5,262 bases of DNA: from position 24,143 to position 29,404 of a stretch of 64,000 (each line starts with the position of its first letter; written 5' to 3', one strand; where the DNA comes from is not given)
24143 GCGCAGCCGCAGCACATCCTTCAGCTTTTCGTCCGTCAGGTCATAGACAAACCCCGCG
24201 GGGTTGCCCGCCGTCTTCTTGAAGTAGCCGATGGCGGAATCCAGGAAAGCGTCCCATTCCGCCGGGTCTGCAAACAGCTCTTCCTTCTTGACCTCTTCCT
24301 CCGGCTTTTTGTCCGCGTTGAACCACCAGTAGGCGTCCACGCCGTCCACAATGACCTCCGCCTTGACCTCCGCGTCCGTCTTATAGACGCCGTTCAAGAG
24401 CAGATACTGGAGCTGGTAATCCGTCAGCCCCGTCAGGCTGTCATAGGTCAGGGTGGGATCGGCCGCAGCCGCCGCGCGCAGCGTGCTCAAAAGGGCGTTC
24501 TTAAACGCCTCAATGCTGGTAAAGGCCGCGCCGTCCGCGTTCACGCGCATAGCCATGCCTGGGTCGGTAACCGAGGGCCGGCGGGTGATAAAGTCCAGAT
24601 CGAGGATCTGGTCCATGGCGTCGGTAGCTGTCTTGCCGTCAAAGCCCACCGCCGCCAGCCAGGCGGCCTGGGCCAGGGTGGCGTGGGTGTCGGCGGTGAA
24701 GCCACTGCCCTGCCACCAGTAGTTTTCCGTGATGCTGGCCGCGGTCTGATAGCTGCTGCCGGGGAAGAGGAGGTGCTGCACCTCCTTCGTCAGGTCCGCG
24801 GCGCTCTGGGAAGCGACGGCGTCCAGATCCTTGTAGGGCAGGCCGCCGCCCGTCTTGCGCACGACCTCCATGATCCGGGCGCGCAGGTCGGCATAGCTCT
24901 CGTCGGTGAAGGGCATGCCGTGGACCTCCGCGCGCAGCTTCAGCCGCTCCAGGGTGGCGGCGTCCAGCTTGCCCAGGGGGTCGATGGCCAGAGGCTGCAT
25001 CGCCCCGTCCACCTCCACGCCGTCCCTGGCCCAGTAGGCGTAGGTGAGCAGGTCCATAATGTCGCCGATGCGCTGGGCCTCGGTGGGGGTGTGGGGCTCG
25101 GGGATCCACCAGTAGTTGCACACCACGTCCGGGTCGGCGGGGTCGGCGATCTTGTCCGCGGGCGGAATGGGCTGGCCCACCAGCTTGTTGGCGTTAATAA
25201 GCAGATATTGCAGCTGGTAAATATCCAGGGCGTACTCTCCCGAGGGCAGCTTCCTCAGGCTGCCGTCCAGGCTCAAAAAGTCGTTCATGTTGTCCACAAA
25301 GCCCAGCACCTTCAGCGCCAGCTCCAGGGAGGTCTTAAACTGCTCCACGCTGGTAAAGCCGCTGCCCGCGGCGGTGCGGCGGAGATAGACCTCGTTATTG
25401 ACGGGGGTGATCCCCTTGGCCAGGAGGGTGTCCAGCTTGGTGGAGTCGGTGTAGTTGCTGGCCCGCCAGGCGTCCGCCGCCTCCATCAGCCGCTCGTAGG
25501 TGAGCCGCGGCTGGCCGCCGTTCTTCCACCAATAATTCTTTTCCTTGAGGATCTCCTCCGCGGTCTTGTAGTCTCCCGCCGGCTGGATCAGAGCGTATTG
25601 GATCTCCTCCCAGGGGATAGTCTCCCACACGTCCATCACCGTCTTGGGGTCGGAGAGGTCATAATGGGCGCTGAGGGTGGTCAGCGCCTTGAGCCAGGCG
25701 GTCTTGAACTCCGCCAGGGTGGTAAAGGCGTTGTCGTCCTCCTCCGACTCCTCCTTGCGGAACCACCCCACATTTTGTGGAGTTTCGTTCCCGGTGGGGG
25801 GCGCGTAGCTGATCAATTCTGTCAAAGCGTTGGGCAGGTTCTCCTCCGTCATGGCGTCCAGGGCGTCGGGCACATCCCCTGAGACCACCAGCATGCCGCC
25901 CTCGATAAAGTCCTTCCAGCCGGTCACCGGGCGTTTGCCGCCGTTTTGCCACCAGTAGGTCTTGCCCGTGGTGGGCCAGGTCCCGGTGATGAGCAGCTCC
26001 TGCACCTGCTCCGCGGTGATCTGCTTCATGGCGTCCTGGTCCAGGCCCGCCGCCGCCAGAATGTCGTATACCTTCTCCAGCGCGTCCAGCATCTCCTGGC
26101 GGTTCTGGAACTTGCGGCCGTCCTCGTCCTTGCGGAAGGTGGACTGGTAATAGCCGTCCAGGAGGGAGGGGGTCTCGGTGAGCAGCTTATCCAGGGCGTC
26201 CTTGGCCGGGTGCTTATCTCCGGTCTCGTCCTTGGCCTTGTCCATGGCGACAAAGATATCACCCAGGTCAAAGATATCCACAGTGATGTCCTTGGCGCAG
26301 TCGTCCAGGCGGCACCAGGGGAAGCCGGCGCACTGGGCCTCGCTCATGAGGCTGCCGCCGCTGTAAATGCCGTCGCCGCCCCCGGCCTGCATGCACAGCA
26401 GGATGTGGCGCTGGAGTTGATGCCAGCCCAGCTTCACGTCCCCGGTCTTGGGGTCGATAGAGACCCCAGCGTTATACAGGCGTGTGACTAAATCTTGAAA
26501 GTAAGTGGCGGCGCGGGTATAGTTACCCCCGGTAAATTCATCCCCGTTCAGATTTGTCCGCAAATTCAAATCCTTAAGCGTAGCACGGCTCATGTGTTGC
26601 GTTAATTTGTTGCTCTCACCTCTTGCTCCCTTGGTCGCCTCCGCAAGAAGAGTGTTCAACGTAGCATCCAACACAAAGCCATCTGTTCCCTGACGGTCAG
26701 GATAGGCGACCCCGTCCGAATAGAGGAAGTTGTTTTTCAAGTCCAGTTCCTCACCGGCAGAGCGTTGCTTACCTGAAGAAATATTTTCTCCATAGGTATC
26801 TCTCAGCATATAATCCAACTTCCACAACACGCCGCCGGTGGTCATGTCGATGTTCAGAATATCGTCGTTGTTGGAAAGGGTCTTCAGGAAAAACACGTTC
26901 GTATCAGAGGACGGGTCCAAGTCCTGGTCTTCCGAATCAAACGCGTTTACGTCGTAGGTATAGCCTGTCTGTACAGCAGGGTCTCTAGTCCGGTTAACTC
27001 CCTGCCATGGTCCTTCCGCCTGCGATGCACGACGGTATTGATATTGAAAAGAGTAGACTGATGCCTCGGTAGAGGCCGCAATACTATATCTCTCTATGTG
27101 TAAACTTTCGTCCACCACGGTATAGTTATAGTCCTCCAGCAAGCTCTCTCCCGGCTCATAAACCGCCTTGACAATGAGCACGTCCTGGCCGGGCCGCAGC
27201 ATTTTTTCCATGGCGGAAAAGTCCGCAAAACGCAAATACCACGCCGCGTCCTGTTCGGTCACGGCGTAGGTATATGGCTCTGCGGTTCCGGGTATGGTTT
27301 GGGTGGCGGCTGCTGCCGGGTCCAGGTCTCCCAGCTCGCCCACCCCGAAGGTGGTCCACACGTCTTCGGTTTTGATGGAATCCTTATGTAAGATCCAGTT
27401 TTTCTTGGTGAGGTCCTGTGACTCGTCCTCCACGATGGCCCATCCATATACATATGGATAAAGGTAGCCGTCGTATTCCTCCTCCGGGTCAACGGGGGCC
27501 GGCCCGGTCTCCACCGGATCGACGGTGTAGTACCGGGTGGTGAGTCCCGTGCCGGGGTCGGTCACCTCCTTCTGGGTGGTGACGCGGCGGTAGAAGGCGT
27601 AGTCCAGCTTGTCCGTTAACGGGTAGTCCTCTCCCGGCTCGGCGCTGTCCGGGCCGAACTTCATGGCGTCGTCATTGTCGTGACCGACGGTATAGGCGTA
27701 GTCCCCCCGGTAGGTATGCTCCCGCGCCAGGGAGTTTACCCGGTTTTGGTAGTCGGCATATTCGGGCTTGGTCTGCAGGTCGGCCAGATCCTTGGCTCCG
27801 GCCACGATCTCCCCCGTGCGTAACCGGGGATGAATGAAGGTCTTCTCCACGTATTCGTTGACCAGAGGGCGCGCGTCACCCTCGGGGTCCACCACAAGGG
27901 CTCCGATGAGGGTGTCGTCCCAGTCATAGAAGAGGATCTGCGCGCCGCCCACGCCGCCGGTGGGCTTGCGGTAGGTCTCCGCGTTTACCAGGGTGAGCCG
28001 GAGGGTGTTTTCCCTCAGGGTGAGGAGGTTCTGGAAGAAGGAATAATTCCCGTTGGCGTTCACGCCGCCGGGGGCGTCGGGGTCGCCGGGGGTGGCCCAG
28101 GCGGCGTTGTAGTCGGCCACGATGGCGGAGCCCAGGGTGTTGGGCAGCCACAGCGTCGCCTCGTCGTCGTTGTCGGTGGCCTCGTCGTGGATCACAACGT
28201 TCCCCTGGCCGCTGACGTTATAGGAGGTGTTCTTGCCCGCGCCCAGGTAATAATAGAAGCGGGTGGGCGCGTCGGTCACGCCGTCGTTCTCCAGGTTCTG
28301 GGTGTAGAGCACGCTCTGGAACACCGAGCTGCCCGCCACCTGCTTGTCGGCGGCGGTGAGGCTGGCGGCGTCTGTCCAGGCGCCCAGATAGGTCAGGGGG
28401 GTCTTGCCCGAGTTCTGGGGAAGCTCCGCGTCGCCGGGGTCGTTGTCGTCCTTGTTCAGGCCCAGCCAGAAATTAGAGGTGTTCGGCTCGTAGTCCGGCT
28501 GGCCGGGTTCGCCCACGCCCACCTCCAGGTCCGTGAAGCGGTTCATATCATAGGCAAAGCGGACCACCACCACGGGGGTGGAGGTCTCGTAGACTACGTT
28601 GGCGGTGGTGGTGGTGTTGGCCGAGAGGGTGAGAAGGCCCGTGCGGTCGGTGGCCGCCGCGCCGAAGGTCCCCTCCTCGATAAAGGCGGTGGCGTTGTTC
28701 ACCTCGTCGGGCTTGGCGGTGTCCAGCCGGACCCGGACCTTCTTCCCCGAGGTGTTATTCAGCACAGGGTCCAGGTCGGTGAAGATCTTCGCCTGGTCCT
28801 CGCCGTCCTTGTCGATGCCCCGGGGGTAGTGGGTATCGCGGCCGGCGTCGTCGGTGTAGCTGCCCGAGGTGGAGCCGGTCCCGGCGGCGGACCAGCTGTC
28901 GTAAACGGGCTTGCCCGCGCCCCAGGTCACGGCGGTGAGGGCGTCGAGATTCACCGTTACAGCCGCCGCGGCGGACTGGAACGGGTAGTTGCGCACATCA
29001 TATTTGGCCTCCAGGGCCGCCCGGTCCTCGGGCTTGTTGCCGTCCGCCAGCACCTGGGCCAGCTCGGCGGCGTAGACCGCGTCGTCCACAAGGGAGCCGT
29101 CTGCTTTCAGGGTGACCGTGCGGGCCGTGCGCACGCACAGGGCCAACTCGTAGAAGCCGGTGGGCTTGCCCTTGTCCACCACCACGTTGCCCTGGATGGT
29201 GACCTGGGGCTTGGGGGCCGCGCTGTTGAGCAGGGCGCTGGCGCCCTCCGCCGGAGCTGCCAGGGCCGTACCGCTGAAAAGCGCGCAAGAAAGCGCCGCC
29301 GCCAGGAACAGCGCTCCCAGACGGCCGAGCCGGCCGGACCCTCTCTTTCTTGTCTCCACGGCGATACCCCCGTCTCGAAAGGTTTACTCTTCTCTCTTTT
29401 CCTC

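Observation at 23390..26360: An unrecognised ~130-150-aa helical repeat with a Y-W-W signature, present 7-8 times in the 2,081-aa protein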

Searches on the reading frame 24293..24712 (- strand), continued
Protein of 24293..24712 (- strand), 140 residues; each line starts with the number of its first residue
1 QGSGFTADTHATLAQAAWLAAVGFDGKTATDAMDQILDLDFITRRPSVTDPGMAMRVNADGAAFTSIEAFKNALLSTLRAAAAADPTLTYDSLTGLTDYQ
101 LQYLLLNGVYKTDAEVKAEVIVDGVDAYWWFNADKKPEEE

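Call 101: find_encoding_contigs(protein=P0156, flank=10000, max_places=1)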
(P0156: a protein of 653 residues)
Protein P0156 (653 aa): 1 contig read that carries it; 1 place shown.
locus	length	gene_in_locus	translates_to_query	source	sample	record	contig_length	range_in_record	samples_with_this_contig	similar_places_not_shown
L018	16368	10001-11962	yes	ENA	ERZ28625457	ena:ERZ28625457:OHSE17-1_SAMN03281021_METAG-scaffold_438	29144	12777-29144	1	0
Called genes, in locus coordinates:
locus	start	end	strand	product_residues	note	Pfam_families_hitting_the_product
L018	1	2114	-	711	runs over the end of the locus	-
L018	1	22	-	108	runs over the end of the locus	-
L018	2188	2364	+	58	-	-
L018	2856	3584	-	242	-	PF01478:Peptidase_A24 (weak)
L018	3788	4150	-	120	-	PF27806:HxsD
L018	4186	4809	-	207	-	-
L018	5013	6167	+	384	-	PF04055:Radical_SAM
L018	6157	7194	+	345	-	-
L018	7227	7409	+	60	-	-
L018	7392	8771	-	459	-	PF02518:HATPase_c (weak)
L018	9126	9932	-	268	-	PF00072:Response_reg, PF08769:Spo0A_C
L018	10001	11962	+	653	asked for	-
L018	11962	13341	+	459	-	PF13229:Beta_helix (weak), PF05048:NosD, PF13229:Beta_helix, PF05048:NosD (weak), PF13229:Beta_helix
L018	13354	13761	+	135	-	-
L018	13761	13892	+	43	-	PF09693:Phage_XkdX (weak)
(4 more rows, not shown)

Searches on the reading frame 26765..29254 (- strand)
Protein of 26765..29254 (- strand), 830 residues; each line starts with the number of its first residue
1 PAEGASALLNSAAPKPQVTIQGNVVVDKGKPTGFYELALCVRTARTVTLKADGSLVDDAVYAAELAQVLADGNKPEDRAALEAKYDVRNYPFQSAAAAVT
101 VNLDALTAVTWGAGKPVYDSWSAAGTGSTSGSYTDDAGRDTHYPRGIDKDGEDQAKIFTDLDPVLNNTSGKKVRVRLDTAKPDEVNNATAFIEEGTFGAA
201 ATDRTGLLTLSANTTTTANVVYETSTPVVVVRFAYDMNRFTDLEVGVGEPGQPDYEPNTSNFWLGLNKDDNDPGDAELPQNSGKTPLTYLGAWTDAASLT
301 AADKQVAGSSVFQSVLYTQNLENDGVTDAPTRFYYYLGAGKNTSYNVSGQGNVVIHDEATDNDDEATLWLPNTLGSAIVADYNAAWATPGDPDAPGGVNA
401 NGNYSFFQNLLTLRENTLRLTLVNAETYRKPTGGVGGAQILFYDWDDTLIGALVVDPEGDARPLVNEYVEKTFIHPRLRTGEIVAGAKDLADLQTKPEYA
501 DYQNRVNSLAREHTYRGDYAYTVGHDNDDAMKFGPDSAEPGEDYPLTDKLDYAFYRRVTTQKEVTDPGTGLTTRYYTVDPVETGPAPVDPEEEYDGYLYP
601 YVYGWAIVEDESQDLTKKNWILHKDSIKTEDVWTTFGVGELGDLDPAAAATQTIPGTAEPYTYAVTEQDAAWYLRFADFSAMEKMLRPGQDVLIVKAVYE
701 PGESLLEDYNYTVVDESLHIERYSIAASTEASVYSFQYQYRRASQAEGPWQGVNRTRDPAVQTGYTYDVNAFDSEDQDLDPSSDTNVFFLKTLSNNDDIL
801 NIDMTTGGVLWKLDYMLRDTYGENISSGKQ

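Call 43: search_solved_structures(query=A3, max_evalue=10)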
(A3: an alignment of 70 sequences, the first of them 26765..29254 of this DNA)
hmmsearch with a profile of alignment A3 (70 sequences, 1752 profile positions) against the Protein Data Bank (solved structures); distinct sequences matched with E-value up to 10: 3.
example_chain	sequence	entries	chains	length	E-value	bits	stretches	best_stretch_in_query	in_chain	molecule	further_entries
9i5v_e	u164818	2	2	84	0.035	14.7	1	133-173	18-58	Small ribosomal subunit protein uS17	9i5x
8ysc_A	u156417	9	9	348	0.23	12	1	1544-1630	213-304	Nucleotidyltransferase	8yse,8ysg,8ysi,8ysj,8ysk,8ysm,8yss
8ysd_A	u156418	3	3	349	0.23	12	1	1544-1630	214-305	Nucleotidyltransferase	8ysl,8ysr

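Call 51: find_related_loci(query=A3, collection=genome_contigs, flank=10000)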
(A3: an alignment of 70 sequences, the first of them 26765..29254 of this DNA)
Query A3 (830 aa) in genome_contigs; peptide patterns used: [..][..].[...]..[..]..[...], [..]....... (x = any residue, [..] = any of these).
33 stretches matched a pattern; 13 encode a relative of the query (tblastn E <= 1e-3); 12 distinct loci.
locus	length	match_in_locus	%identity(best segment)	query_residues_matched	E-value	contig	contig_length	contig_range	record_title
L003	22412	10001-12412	64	1-830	0e+0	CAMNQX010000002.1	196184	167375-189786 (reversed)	MAG: uncultured Clostridia bacterium isolate SRR19792994_bin.2_metawrap_v1.3_MAG genome assembly, contig: ERZ12290372_70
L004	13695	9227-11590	63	12-830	0e+0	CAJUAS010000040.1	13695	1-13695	MAG TPA_asm: uncultured Oscillospiraceae bacterium isolate MGBC124762 genome assembly, contig: MGBC124762.40, whole geno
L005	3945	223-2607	56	1-829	0e+0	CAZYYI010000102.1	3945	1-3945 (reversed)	MAG TPA_asm: uncultured Lachnospiraceae bacterium isolate SRP199465_co2_295 genome assembly, contig: NODE_66293_length_3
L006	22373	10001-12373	63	12-830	0e+0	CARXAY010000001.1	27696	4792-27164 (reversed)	MAG TPA_asm: uncultured Oscillospiraceae bacterium isolate MGBC115395 genome assembly, contig: MGBC115395.1, whole genom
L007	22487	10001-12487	40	15-830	7e-158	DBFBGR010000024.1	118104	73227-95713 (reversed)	MAG TPA_asm: Oscillospiraceae bacterium isolate MAG3936 k141_69113, whole genome shotgun sequence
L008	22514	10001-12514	40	11-828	1e-150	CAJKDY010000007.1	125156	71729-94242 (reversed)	MAG TPA_asm: uncultured Clostridiales bacterium isolate ERR1305900-bin.47 genome assembly, contig: NODE_98_length_125156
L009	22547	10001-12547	36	11-830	1e-120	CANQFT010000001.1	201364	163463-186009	MAG: uncultured Oscillospiraceae bacterium isolate Lapin-003-2__bin1 genome assembly, contig: Lapin-003-2__NODE_38_lengt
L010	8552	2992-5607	36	3-830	2e-117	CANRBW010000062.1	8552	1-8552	MAG: uncultured Oscillospiraceae bacterium isolate Lapin-028__bin46 genome assembly, contig: Lapin-028__NODE_9240_length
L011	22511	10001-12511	34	8-830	2e-109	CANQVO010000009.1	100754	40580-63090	MAG: uncultured Oscillospiraceae bacterium isolate Lapin-033__bin1 genome assembly, contig: Lapin-033__NODE_114_length_1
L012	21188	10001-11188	31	415-830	4e-37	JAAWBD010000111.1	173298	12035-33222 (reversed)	MAG: Oscillospiraceae bacterium isolate ABMPRH_151_4 k141_1290594, whole genome shotgun sequence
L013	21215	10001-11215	30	391-828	2e-27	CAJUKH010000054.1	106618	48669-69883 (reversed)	MAG TPA_asm: uncultured Oscillospiraceae bacterium isolate MGBC161418 genome assembly, contig: MGBC161418.54, whole geno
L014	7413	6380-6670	37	440-557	2e-14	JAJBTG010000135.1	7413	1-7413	MAG: Oscillospiraceae bacterium isolate U_126773 U_126773=NODE_1479_length_7413_cov_5.806197, whole genome shotgun seque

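Call 57: predict_structure(alignment_id=A3)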
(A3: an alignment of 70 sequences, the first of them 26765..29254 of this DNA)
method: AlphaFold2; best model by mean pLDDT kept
length: 830 residues; sequences in the alignment: 70
mean_pLDDT: 82.4   pTM: 0.58
mean pLDDT of the five models: 82.4, 82.3, 80.3, 79.6, 79.0
residues with pLDDT >= 90: 348; 70-90: 325; 50-70: 117; < 50: 40
segments of 3 or more residues with pLDDT < 50: 1-4, 272-276, 432-435, 619-628, 726-730, 772-774, 824-830
pLDDT, mean of each block of 10 residues (from residue 1): 67 95 91 95 95 89 83 75 92 96 94 81 82 80 86 80 88 91 92 90 91 81 94 94 81 77 85 47 84 86 92 95 86 89 74 90 90 91 89 76 88 89 89 63 90 87 95 96 84 92 95 94 92 90 94 93 89 92 81 86 89 56 48 84 82 83 90 91 81 91 85 75 53 68 86 78 59 51 52 60 61 63 40
secondary structure, 60 per line:
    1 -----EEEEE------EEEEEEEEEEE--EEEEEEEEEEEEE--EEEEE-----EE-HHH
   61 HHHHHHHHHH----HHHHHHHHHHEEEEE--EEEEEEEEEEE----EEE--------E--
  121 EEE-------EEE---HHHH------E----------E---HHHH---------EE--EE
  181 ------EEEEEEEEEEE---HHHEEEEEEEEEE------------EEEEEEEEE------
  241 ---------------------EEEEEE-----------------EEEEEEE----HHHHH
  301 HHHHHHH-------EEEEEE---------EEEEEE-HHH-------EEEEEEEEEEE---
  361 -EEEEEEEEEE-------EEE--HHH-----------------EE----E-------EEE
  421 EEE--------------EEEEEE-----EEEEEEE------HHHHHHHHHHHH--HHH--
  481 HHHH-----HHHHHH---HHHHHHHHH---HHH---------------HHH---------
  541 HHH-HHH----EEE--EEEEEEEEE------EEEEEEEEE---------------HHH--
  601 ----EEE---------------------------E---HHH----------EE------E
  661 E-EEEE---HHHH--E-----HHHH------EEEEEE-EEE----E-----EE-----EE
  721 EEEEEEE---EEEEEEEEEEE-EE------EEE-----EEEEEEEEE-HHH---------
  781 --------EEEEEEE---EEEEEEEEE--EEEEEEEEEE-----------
elements in order (helices of 4 or more, strands of 3 or more residues): E6-10 E17-27 E30-42 E45-49 H58-70 H75-84 E85-89 E92-102 E107-109 E121-123 E131-133 H137-140 H162-165 E187-197 E204-213 E226-234 E262-267 E285-291 H296-307 E315-320 E330-335 E347-357 E362-371 E379-381 E418-423 E438-443 E449-455 H462-473 H481-484 H490-495 H499-507 E552-554 E557-565 E572-580 E605-607 E663-666 H670-673 H682-685 E692-697 E699-701 E719-727 E731-741 E751-753 E759-767 E789-795 E799-807 E810-819

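Call 59: fold_search(model_id=the predicted structure, library=pdb)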
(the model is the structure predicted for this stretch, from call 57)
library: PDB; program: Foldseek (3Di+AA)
matches with E <= 10: 561; with E <= 0.001: 0
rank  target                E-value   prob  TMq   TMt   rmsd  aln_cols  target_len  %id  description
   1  4fl4_B                2.1e-02  0.72  0.09  0.35  11.1       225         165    8  Scaffoldin conformation and dynamics revealed by a ternary complex from the Clostridium thermocellum cellulosome (released 2012-06-27)
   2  4wi0_A                2.3e-02  0.80  0.09  0.37  12.8       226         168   11  Crystal structure of Coh3ScaB-XDoc_M2ScaA complex: A C-terminal interface mutant of type II Cohesin-X-Dockerin complex (released 2015-10-07)
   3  3fnk_A                2.3e-02  0.75  0.10  0.37   7.7       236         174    8  Crystal structure of the second type II cohesin module from the cellulosomal adaptor ScaA scaffoldin of Acetivibrio ce (released 2009-06-23)
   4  4u3s_A                2.3e-02  0.72  0.09  0.36  11.9       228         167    7  Crystal structure of Coh3ScaB-XDoc_M1ScaA complex: A N-terminal interface mutant of type II Cohesin-X-Dockerin complex (released 2015-07-29)
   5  3kcp_B                2.5e-02  0.41  0.09  0.33  13.2       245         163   10  Crystal structure of interacting Clostridium thermocellum multimodular components (released 2010-02-09)
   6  4wkz_B                2.7e-02  0.84  0.10  0.36   9.1       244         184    9  Complex of autonomous ScaG cohesin CohG and X-doc domains (released 2015-12-23)
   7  4fl4_K                3.6e-02  0.47  0.09  0.36  13.7       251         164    8  Scaffoldin conformation and dynamics revealed by a ternary complex from the Clostridium thermocellum cellulosome (released 2012-06-27)
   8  2bm3                  4.0e-02  0.51  0.09  0.34  12.1       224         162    9  Structure of the Type II cohesin from Clostridium thermocellum SdbA (released 2005-03-10)
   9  1zv9                  4.5e-02  0.54  0.09  0.34  13.2       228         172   10  Crystal structure analysis of a type II cohesin domain from the cellulosome of Acetivibrio cellulolyticus- SeMet derivat (released 2006-06-13)
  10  4n2o_A                5.0e-02  0.82  0.11  0.37   8.1       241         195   10  Structure of a novel autonomous cohesin protein from Ruminococcus flavefaciens (released 2013-12-18)
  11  3l8q_A                5.3e-02  0.60  0.09  0.20  12.5       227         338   10  Structure analysis of the type II cohesin dyad from the adaptor ScaA scaffoldin of Acetivibrio cellulolyticus (released 2010-05-05)
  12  2b59_A                5.6e-02  0.47  0.09  0.34  10.9       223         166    8  The type II cohesin dockerin complex (released 2005-10-11)
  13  4n2o_F                6.0e-02  0.80  0.11  0.37   7.6       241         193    9  Structure of a novel autonomous cohesin protein from Ruminococcus flavefaciens (released 2013-12-18)
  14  3fnk_C                6.0e-02  0.51  0.10  0.35   7.6       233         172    7  Crystal structure of the second type II cohesin module from the cellulosomal adaptor ScaA scaffoldin of Acetivibrio ce (released 2009-06-23)
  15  3fnk_B                6.3e-02  0.41  0.09  0.34  12.1       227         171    8  Crystal structure of the second type II cohesin module from the cellulosomal adaptor ScaA scaffoldin of Acetivibrio ce (released 2009-06-23)
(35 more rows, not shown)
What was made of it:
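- On Cohesin (N-terminal head): 29 of the top 31 Foldseek PDB hits are cohesin chains, but at E 0.02-0.3, probability 0.16-0.84 and target TM 0.20-0.38 (call 59).
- Closest known: Cohesin modules of cellulosome/amylosome scaffoldins. Same: 29 of the top 31 Foldseek PDB hits for the head model are cohesin chains, mostly type II (call 59).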
